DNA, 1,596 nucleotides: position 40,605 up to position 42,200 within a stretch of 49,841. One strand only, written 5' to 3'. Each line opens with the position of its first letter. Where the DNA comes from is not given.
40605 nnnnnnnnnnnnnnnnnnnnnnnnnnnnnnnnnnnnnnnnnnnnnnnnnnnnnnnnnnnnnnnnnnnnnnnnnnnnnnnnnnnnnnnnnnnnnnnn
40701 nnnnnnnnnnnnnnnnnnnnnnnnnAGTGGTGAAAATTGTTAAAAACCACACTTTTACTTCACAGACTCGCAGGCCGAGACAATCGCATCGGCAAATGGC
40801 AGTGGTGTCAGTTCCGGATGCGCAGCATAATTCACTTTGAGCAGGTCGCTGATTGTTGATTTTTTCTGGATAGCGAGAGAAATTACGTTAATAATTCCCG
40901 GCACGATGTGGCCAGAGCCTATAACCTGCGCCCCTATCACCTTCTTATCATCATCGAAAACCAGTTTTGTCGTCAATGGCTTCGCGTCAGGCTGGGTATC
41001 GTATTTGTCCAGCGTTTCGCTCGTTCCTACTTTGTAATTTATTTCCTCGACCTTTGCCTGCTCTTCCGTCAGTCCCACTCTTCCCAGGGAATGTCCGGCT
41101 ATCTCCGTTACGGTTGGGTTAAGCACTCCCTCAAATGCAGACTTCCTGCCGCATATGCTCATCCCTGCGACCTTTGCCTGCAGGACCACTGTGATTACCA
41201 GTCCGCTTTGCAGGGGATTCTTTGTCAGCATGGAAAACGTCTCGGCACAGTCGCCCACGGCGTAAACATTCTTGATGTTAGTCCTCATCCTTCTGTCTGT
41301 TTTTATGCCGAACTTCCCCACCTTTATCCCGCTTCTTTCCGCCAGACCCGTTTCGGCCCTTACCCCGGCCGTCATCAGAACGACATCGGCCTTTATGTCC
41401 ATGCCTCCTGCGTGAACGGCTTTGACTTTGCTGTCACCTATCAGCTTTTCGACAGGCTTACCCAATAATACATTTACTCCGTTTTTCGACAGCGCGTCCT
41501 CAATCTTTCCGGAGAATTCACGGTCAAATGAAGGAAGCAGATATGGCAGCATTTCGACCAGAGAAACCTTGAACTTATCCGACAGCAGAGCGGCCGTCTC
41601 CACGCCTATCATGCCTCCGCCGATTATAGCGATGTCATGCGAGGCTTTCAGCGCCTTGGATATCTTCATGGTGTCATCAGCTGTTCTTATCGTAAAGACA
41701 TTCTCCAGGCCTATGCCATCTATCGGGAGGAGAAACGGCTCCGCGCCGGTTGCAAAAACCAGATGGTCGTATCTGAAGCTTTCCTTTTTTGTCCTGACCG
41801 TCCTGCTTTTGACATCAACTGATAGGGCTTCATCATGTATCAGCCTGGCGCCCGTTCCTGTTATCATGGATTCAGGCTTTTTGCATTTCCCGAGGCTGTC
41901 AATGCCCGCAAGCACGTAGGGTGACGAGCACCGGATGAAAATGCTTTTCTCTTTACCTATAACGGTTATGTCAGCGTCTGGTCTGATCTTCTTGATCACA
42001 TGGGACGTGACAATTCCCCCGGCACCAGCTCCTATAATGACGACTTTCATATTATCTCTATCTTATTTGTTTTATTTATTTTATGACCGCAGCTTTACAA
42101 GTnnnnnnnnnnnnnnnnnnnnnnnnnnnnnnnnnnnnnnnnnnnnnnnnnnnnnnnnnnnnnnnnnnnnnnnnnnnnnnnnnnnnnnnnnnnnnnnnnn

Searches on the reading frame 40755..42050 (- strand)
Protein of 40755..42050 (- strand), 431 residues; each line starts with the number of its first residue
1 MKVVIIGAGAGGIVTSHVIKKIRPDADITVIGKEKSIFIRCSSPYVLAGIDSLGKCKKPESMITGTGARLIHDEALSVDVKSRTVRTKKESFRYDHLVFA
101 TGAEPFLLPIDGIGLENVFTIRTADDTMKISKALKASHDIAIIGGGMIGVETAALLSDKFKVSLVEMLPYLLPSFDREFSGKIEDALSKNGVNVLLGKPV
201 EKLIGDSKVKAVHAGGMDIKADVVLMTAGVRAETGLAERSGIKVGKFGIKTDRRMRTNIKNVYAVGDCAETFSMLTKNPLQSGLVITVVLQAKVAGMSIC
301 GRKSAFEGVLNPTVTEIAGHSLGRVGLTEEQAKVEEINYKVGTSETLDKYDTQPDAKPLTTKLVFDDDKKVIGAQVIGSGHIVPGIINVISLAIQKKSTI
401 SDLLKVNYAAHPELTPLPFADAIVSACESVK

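Call 4: search_protein_families(library=pfam, proteins=[window:40755-42050:-], max_evalue=0.01)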
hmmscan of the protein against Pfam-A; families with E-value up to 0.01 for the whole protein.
window:40755-42050:- (431 aa): 8 families
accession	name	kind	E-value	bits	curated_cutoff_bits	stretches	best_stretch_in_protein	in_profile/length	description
PF07992.20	Pyr_redox_2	-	4.9e-57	194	26.1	1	1-278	1-286/291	Pyridine nucleotide-disulphide oxidoreductase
PF00070.33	Pyr_redox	-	6.9e-18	65.4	22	1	140-213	2-78/82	Pyridine nucleotide-disulphide oxidoreductase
PF02852.28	Pyr_redox_dim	-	6.6e-14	52.5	25.3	1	322-415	11-103/110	Pyridine nucleotide-disulphide oxidoreductase, dimerisation domain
PF13450.12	NAD_binding_8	-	1e-07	32.6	21.9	1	5-44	1-38/68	NAD(P)-binding Rossmann-like domain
PF13738.12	Pyr_redox_3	-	5e-07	29.7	30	1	82-266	113-305/305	Pyridine nucleotide-disulphide oxidoreductase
PF01266.30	DAO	-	8.8e-07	29.2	27.9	0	139-167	1-30/353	FAD dependent oxidoreductase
PF00890.30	FAD_binding_2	-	2.7e-05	24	20.4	0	246-270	370-401/414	FAD binding domain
PF13434.12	Lys_Orn_oxgnase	-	0.00066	19.3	21.3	1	77-162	131-213/339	L-lysine 6-monooxygenase/L-ornithine 5-monooxygenase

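Call 6: search_protein_families(library=ncbifam, proteins=[window:40755-42050:-], max_evalue=0.001)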
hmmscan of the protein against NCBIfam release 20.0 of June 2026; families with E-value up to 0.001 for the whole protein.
window:40755-42050:- (431 aa): 59 families (the best 25 are shown)
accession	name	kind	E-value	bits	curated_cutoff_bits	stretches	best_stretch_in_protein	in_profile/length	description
TIGR03385.1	CoA_CoA_reduc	equivalog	1.6e-74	251.3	578.8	1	2-412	1-426/439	CoA-disulfide reductase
NF007123.0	PRK09564.1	equivalog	3.1e-66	223.9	458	1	1-412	1-427/444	CoA-disulfide reductase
NF046103.1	NOXase_Strep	equivalog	1.1e-52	179.6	600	1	2-404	1-417/442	H2O-forming NADH oxidase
TIGR02374.1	nitri_red_nirB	equivalog_domain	2.3e-44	152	578.35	1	4-368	2-372/794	nitrite reductase large subunit NirB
NF045765.1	PhenlGlyoxDHPadH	equivalog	9.5e-42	143.3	475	1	3-327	5-337/416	NADH-dependent phenylglyoxylate dehydrogenase subunit epsilon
TIGR01350.1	lipoamide_DH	equivalog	1.1e-40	139.8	408.8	1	48-415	93-444/461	dihydrolipoyl dehydrogenase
NF004943.0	PRK06292.2-1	equivalog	4.1e-37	128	432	1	69-413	111-443/456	dihydrolipoyl dehydrogenase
NF003437.0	PRK04965.1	equivalog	3.2e-36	125.1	392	1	76-275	82-281/378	NADH:flavorubredoxin reductase NorW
NF010037.0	PRK13512.1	equivalog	1.2e-34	120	394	1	1-414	2-423/438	CoA-disulfide reductase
NF042949.2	3PPDioc_HcaD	equivalog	3.7e-30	104.9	450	1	2-272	3-279/386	3-phenylpropionate/cinnamic acid dioxygenase ferredoxin--NAD(+) reductase subunit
TIGR02053.1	MerA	equivalog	1.8e-29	103.1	454.45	1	57-405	92-434/465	mercury(II) reductase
NF041853.1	hythiocyan_redase_MerA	equivalog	7.9e-29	100.8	650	1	87-414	115-430/440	hypothiocyanous acid reductase MerA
NF011565.0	PRK14989.1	subfamily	2.3e-28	98.7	883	1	2-381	5-378/847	nitrite reductase large subunit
NF004945.0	PRK06292.2-3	equivalog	5.2e-28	98.2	494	1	80-415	116-442/457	dihydrolipoyl dehydrogenase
NF004776.0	PRK06116.1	equivalog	1.1e-24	87.3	480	1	64-412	104-440/450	glutathione-disulfide reductase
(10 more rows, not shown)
